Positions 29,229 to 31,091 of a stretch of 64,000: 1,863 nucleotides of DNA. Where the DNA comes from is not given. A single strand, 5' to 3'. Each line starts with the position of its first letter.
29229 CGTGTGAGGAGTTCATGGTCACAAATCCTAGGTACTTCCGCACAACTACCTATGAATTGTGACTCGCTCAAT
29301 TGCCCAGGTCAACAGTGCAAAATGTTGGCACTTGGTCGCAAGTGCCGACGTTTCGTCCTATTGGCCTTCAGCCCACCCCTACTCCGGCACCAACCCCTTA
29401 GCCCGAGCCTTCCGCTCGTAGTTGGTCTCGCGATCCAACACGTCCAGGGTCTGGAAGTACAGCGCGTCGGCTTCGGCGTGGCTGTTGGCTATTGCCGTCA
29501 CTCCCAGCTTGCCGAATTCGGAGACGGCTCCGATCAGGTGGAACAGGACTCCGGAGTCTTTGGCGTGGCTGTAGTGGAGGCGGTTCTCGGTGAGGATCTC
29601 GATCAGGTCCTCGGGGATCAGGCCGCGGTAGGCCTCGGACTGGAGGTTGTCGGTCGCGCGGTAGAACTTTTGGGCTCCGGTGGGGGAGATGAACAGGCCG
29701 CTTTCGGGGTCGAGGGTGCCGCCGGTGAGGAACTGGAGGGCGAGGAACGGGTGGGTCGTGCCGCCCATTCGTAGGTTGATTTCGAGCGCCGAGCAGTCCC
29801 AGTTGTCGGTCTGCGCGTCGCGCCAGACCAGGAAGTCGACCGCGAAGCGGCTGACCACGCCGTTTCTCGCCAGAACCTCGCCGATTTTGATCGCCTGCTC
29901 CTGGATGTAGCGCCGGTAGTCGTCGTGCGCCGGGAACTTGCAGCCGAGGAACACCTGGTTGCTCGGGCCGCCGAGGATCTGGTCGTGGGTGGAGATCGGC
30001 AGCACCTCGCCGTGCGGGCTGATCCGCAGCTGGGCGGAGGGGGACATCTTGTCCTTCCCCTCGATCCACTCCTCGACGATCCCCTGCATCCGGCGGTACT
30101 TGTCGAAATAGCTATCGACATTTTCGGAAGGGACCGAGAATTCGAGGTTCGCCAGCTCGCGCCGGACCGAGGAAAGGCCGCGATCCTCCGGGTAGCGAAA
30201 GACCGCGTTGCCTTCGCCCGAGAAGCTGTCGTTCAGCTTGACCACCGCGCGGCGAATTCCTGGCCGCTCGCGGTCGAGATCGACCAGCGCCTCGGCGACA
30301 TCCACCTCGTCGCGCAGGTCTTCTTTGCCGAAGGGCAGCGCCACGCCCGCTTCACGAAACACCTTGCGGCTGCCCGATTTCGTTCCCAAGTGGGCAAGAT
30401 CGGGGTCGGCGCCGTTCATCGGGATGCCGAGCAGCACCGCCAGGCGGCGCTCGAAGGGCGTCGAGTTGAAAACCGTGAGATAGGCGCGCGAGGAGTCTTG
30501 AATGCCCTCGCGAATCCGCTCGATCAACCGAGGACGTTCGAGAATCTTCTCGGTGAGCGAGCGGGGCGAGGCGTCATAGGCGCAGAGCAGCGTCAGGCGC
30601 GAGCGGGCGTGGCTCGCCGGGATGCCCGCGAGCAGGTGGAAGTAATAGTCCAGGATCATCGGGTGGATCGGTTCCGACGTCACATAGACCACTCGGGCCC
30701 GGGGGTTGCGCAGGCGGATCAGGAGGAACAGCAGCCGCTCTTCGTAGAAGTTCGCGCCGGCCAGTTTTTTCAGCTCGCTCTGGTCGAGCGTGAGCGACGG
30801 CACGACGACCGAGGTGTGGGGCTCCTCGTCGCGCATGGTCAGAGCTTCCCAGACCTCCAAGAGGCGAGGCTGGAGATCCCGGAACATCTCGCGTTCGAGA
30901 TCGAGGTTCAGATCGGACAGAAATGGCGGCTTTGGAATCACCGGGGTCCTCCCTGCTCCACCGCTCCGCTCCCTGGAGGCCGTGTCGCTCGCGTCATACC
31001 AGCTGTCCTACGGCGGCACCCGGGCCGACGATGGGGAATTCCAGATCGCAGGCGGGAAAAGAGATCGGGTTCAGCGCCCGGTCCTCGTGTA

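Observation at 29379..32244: Candidate undescribed two-gene system: GATase1-like protein plus PGM1-like ATP-grasp ligase, adjacent to AbiE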

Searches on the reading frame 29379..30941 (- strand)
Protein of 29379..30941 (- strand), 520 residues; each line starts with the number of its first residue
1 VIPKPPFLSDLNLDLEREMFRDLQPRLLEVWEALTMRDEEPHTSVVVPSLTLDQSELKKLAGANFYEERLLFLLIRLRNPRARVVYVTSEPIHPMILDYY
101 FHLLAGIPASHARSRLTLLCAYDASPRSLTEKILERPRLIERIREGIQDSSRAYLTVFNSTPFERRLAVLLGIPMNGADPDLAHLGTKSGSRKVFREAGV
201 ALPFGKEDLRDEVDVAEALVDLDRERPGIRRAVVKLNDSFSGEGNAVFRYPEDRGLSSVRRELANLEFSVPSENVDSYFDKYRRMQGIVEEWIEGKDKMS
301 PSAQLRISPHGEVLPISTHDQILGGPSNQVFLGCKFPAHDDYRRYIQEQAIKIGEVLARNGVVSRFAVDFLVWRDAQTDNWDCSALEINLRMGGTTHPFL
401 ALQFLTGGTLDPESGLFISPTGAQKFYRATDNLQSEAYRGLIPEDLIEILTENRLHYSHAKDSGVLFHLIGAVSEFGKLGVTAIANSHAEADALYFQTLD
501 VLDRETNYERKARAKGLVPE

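Call 3: search_protein_families(library=pfam, proteins=[window:29379-30941:-], max_evalue=0.1)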
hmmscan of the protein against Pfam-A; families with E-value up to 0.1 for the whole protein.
window:29379-30941:- (520 aa): 3 families
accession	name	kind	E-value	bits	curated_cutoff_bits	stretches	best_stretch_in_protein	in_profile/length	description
PF24923.1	ATP-grasp_IQCH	-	2.3e-21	76.8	27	2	183-247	4-69/266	IQCH-like, ATP-grasp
PF18105.7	PGM1_C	-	2.5e-14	52.9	22.5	1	445-495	1-51/54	PGM1 C-terminal domain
PF18604.6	PreAtp-grasp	-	0.027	15.5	27.5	0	87-173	15-94/94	Pre ATP-grasp domain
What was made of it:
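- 29457..29609 (-): PGM1 C-terminal domain (residues 445-495). call 3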

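Call 4: search_protein_families(library=ncbifam, proteins=[window:29379-30941:-], max_evalue=0.1)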
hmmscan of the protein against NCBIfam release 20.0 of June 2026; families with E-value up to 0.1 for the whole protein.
window:29379-30941:- (520 aa): 1 family
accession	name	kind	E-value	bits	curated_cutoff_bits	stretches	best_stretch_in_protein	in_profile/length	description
NF042917.1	PAGG_GluLig_BesA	equivalog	2.5e-47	161.7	750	1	44-473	8-429/432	L-propargylglycine--L-glutamate ligase BesA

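Call 7: search_solved_structures(query=window:29379-30941:-, max_evalue=1, show_alignments=1)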
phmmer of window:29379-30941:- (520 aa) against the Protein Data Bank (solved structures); distinct sequences matched with E-value up to 1: 4.
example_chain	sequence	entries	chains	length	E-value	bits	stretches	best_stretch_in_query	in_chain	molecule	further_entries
8yi6_A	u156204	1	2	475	2.8e-42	148.3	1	54-493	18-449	L-propargylglycine--L-glutamate ligase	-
8ce1_a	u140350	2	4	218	0.75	11.6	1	27-118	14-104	Cytochrome c biogenesis ATP-binding export protein CcmA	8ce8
8ce5_A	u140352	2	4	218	0.75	11.6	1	27-118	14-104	Cytochrome c biogenesis ATP-binding export protein CcmA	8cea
7vfp_A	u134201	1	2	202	0.97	11.2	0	27-118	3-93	Cytochrome c biogenesis ATP-binding export protein CcmA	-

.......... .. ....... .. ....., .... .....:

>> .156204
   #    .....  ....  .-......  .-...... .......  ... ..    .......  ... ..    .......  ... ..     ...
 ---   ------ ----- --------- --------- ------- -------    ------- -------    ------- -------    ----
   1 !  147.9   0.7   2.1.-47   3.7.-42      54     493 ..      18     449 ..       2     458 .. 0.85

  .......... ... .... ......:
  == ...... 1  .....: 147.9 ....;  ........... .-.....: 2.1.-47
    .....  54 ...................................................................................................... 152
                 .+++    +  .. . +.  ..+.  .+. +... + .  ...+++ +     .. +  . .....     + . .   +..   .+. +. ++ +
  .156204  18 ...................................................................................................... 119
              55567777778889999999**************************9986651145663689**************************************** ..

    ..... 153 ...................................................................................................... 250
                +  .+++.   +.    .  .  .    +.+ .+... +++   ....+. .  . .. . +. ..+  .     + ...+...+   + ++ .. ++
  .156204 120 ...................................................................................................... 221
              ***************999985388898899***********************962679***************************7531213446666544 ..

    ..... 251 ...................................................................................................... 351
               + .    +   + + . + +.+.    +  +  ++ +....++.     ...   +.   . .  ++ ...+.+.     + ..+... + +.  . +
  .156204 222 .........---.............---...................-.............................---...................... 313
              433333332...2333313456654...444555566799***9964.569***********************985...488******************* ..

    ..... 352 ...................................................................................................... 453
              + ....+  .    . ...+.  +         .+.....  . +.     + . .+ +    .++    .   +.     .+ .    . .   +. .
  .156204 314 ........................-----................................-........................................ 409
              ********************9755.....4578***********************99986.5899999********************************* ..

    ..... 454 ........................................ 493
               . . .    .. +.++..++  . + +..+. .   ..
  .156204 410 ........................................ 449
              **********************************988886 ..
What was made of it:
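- The sequence match to 8yi6 has E 3e-42 and the NCBIfam BesA model scores 162 bits (calls 4, 7).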

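Call 25: find_homologous_proteins(query=window:29379-30941:-)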
Query window:29379-30941:- (520 aa): 7992 proteins with E <= 0.001 among 8000 candidates; the best 120 are listed.
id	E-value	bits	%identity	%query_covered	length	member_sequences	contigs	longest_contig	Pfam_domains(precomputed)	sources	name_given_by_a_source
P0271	0.0e+0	1134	96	100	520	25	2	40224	PF18105.8,PF24923.2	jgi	-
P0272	1.4e-289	979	85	99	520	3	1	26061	PF18105.8,PF24923.2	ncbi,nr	ncbi:MAG TPA: peptide ligase PGM1-related protein [Thermoanaerobaculia bacterium]|nr:peptide ligase 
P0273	2.0e-267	906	78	99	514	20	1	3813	PF18105.8,PF24923.2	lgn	-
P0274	1.6e-266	903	79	98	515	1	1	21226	PF18105.8,PF24923.2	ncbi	-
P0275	7.7e-266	901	79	98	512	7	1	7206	PF18105.8,PF24923.2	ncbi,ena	-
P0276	4.6e-264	895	78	98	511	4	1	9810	PF18105.8,PF24923.2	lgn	-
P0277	7.2e-264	894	77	98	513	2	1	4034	PF18105.8,PF24923.2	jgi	jgi:hypothetical protein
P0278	1.2e-263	893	78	98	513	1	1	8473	PF18105.8,PF24923.2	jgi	jgi:hypothetical protein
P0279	1.2e-263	893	78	98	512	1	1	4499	PF18105.8,PF24923.2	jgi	jgi:hypothetical protein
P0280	3.3e-263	892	78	98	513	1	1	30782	PF18105.8,PF24923.2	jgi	-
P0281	1.1e-262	890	77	98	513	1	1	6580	PF18105.8,PF24923.2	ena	-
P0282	1.5e-262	890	77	99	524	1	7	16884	PF18105.8,PF24923.2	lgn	-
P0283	1.5e-262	890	78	98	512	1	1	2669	PF02655.20,PF18105.8,PF24923.2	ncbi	-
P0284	1.8e-262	890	78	98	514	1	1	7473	PF18105.8,PF24923.2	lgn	-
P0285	2.7e-262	889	78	98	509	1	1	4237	PF18105.8,PF24923.2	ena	-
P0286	7.1e-262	888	77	98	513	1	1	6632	PF02655.20,PF18105.8,PF24923.2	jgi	jgi:hypothetical protein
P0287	1.0e-261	887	78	98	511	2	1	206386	PF18105.8,PF24923.2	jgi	jgi:hypothetical protein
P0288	4.2e-261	885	77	98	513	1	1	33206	PF18105.8,PF24923.2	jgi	jgi:PGM1 C-terminal domain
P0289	5.4e-261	885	77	98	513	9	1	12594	PF18105.8,PF24923.2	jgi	jgi:hypothetical protein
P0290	1.3e-260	883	77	98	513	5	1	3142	PF18105.8,PF24923.2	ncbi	ncbi:MAG TPA: peptide ligase PGM1-related protein [Thermoanaerobaculia bacterium]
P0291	1.3e-260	883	78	98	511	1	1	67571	PF02655.20,PF18105.8,PF24923.2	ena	-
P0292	1.4e-260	883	78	98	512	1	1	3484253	PF02655.20,PF18105.8,PF24923.2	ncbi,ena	-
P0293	1.8e-260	883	77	98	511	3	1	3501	PF18105.8,PF24923.2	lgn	-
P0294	2.4e-260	883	77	98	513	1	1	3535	PF18105.8,PF24923.2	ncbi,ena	-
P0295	3.9e-260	882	77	98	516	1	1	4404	PF18105.8,PF24923.2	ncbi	-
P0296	5.4e-260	881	76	98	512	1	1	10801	PF18105.8,PF24923.2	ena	-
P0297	6.6e-260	881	77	98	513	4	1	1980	PF18105.8,PF24923.2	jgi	-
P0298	1.8e-259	880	76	98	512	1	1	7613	PF18105.8,PF24923.2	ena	-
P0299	1.9e-259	880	77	98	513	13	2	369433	PF18105.8,PF24923.2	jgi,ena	-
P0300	3.1e-259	879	77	98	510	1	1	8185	PF18105.8,PF24923.2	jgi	jgi:hypothetical protein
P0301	3.9e-259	879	77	98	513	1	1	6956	PF18105.8,PF24923.2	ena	-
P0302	7.3e-259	878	77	98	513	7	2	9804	PF18105.8,PF24923.2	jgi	-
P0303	8.6e-259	877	77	98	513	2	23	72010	PF18105.8,PF24923.2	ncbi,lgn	ncbi:MAG TPA: peptide ligase PGM1-related protein [Thermoanaerobaculia bacterium]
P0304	9.4e-259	877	77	98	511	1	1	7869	PF18105.8,PF24923.2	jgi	jgi:hypothetical protein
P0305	1.0e-258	877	77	98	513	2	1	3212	PF18105.8,PF24923.2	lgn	-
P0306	1.2e-258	877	76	98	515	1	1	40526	PF18105.8,PF24923.2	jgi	jgi:hypothetical protein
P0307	1.4e-258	877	77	98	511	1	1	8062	PF18105.8,PF24923.2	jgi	jgi:hypothetical protein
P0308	2.3e-258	876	76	98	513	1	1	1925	PF18105.8,PF24923.2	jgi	-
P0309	4.4e-258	875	76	98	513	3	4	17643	PF18105.8,PF24923.2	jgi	jgi:hypothetical protein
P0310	5.9e-258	875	76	98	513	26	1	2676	PF18105.8,PF24923.2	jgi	jgi:hypothetical protein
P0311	9.4e-258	874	76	98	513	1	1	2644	PF18105.8,PF24923.2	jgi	jgi:hypothetical protein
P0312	1.9e-257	873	77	98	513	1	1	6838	PF18105.8,PF24923.2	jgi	-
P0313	1.9e-257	873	77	98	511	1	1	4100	PF18105.8,PF24923.2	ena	-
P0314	2.3e-257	873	75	98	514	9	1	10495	PF18105.8,PF24923.2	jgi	jgi:hypothetical protein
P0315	2.4e-257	873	76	98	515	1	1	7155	PF18105.8,PF24923.2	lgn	-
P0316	2.4e-257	873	76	98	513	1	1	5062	PF18105.8,PF24923.2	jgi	jgi:hypothetical protein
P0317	3.2e-257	872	76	98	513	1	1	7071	PF18105.8,PF24923.2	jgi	jgi:hypothetical protein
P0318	3.5e-257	872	77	98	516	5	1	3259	PF18105.8,PF24923.2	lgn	-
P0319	8.2e-257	871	76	98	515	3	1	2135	PF18105.8,PF24923.2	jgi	-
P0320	9.2e-257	871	76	98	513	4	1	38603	PF18105.8,PF24923.2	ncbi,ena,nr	ncbi:MAG TPA: peptide ligase PGM1-related protein [Thermoanaerobaculia bacterium]|nr:peptide ligase 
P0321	9.6e-257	871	76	97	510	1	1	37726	PF18105.8,PF24923.2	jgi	jgi:hypothetical protein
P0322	9.9e-257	871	77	98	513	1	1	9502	PF18105.8,PF24923.2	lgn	-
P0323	1.4e-256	870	76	98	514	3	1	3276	PF18105.8,PF24923.2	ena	-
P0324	1.4e-256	870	77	98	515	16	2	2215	PF18105.8,PF24923.2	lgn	-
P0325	1.9e-256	870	77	98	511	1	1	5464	PF18105.8,PF24923.2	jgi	-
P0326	2.0e-256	870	75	97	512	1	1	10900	PF18105.8,PF24923.2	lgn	-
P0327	2.0e-256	870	76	98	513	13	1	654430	PF18105.8,PF24923.2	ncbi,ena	-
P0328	2.0e-256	870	75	98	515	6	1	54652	PF18105.8,PF24923.2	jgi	-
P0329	2.3e-256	869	76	98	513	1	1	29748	PF18105.8,PF24923.2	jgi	jgi:hypothetical protein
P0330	2.3e-256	869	75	98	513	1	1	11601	PF18105.8,PF24923.2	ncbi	-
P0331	4.5e-256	868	75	98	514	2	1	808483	PF18105.8,PF24923.2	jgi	jgi:hypothetical protein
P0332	4.7e-256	868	76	98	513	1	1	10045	PF18105.8,PF24923.2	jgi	jgi:hypothetical protein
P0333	5.6e-256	868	75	99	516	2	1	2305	PF18105.8,PF24923.2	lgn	-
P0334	7.1e-256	868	75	98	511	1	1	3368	PF18105.8,PF24923.2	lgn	-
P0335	7.6e-256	868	76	98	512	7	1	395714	PF18105.8,PF24923.2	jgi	jgi:hypothetical protein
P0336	9.4e-256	867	75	98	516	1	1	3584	PF18105.8,PF24923.2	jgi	jgi:hypothetical protein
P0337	1.1e-255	867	76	96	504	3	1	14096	PF18105.8,PF24923.2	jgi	jgi:hypothetical protein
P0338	1.2e-255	867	75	98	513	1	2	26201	PF18105.8,PF24923.2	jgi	jgi:hypothetical protein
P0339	1.3e-255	867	76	98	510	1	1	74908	PF18105.8,PF24923.2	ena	-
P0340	1.4e-255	867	78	97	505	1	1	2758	PF18105.8,PF24923.2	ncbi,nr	ncbi:MAG: carboxylate-amine ligase [Acidobacteria bacterium]|nr:MAG: carboxylate-amine ligase [Acido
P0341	1.5e-255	867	75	98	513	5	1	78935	PF18105.8,PF24923.2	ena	-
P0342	2.2e-255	866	75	98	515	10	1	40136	PF18105.8,PF24923.2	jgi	jgi:hypothetical protein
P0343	2.4e-255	866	76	98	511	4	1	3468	PF18105.8,PF24923.2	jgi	jgi:hypothetical protein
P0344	4.7e-255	865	76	98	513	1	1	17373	PF18105.8,PF24923.2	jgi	jgi:pheganomycin biosynthesis PGM1-like protein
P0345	6.3e-255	865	75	98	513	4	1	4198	PF18105.8,PF24923.2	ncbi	-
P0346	7.4e-255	864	76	98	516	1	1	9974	PF18105.8,PF24923.2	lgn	-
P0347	8.6e-255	864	75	98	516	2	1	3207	PF18105.8,PF24923.2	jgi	-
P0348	8.7e-255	864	75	98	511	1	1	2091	PF18105.8,PF24923.2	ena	-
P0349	2.0e-254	863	76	98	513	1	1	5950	PF18105.8,PF24923.2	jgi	jgi:hypothetical protein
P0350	2.6e-254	863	76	98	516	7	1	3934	PF18105.8,PF24923.2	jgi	jgi:hypothetical protein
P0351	2.9e-254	863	75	98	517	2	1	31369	PF18105.8,PF24923.2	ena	-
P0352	3.3e-254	862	75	98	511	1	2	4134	PF18105.8,PF24923.2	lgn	-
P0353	3.6e-254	862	76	98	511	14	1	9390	PF18105.8,PF24923.2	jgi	jgi:hypothetical protein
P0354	4.7e-254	862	75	98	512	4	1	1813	PF18105.8,PF24923.2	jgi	jgi:hypothetical protein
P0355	7.0e-254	861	76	98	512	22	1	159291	PF18105.8,PF24923.2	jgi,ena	-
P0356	7.2e-254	861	75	98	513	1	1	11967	PF02655.20,PF18105.8,PF24923.2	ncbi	ncbi:MAG: peptide ligase PGM1-related protein [Thermoanaerobaculia bacterium]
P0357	1.8e-253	860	75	98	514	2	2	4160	PF18105.8,PF24923.2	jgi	-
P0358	5.9e-253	858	75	98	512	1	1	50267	PF18105.8,PF24923.2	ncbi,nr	ncbi:MAG TPA: peptide ligase PGM1-related protein [Thermoanaerobaculia bacterium]|nr:peptide ligase 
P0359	7.3e-253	858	76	98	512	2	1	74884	PF18105.8,PF24923.2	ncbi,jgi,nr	ncbi:MAG TPA: peptide ligase PGM1-related protein [Thermoanaerobaculia bacterium]|jgi:hypothetical p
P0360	7.8e-253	858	75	97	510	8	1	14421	PF18105.8,PF24923.2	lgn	-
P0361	1.5e-252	857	76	94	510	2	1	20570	PF18105.8,PF24923.2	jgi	jgi:hypothetical protein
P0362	1.6e-252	857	76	96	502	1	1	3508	PF18105.8,PF24923.2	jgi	jgi:hypothetical protein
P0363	2.6e-252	856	75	98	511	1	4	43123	PF18105.8,PF24923.2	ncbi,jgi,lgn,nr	ncbi:MAG: carboxylate-amine ligase [Acidobacteria bacterium]|nr:carboxylate-amine ligase [Acidobacte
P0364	2.6e-252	856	76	98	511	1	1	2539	PF18105.8,PF24923.2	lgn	-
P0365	4.1e-252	855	75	98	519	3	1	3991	PF18105.8,PF24923.2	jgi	jgi:hypothetical protein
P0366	7.0e-252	855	77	95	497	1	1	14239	PF18105.8,PF24923.2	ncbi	-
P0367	1.6e-251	853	75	98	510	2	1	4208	PF18105.8,PF24923.2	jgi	jgi:PGM1 C-terminal domain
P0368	2.0e-251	853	77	95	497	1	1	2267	PF18105.8,PF24923.2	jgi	-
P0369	4.8e-251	852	75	98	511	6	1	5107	PF18105.8,PF24923.2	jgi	jgi:PGM1 C-terminal domain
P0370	5.1e-251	852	74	98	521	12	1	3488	PF18105.8,PF24923.2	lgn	-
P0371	1.0e-250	851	77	95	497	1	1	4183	PF18105.8,PF24923.2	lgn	-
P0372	1.1e-250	851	74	99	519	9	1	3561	PF18105.8,PF24923.2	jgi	jgi:PGM1 C-terminal domain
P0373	1.5e-250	850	75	98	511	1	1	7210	PF18105.8,PF24923.2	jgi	-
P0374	2.5e-250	850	74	98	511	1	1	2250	PF18105.8,PF24923.2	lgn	-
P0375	4.0e-250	849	74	98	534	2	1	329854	PF18105.8,PF24923.2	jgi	jgi:PGM1 C-terminal domain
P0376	6.9e-250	848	73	98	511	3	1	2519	PF18105.8,PF24923.2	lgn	-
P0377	1.1e-249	847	77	95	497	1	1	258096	PF18105.8,PF24923.2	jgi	jgi:hypothetical protein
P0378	1.4e-249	847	76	95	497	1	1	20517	PF18105.8,PF24923.2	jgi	jgi:hypothetical protein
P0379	2.5e-249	846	74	98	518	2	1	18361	PF18105.8,PF24923.2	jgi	jgi:hypothetical protein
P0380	3.9e-249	846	73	100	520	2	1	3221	PF18105.8,PF24923.2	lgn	-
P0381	4.1e-249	846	76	95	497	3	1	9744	PF18105.8,PF24923.2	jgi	jgi:hypothetical protein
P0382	4.4e-249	845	75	97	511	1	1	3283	PF18105.8,PF24923.2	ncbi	-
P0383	5.7e-249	845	74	97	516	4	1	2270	PF18105.8,PF24923.2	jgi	jgi:hypothetical protein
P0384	8.4e-249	844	73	98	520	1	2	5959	PF18105.8,PF24923.2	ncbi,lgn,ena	-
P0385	2.1e-248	843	73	99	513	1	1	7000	PF18105.8,PF24923.2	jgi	-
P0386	2.4e-248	843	75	98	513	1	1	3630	PF18105.8,PF24923.2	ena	-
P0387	2.7e-248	843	73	99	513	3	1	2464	PF18105.8,PF24923.2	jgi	jgi:hypothetical protein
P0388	2.7e-248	843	73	99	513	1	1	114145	PF18105.8,PF24923.2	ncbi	-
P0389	3.5e-248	842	72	98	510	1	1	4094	PF18105.8,PF24923.2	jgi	jgi:hypothetical protein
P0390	6.2e-248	842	72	100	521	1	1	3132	PF18105.8,PF24923.2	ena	-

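Call 40: search_protein_families(library=padloc, proteins=[window:29379-30941:-], max_evalue=0.01)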
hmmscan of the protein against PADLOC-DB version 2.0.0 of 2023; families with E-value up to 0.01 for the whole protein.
window:29379-30941:- (520 aa): 0 families

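Call 77: predict_structure(alignment_id=A5)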
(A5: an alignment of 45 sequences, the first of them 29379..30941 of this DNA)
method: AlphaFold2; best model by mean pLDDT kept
length: 520 residues; sequences in the alignment: 45
mean_pLDDT: 75.5   pTM: 0.82
mean pLDDT of the five models: 75.5, 74.3, 66.9, 60.8, 60.2
residues with pLDDT >= 90: 188; 70-90: 153; 50-70: 89; < 50: 90
segments of 3 or more residues with pLDDT < 50: 49-125, 470-477, 518-520
pLDDT, mean of each block of 10 residues (from residue 1): 66 93 90 73 63 38 37 42 43 46 42 36 52 76 78 80 90 90 94 98 96 97 94 87 85 94 90 88 94 89 92 91 71 86 94 97 91 82 92 61 71 84 86 57 58 60 63 46 86 84 72 56
secondary structure, 60 per line:
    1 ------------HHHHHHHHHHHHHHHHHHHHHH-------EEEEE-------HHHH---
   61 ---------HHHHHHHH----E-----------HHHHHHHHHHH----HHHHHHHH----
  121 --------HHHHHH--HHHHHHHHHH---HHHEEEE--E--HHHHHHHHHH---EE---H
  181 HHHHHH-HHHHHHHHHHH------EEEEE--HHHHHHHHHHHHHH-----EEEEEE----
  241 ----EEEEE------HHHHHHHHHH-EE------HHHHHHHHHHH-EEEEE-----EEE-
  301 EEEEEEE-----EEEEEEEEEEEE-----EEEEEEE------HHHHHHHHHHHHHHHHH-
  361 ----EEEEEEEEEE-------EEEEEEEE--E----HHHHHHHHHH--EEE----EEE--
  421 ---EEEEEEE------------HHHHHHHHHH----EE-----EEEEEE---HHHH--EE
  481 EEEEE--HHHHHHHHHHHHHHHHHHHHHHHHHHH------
elements in order: H13-34 E42-46 H54-57 H70-77 H94-104 H109-116 H129-134 H137-146 E153-156 H162-171 H180-186 H188-198 E205-209 H212-225 E231-236 E245-249 H256-265 H275-285 E287-291 E297-299 E301-307 E313-324 E330-336 H343-359 E365-374 E382-389 H397-406 E409-411 E416-418 E424-430 H443-452 E464-469 H473-476 E479-485 H488-514
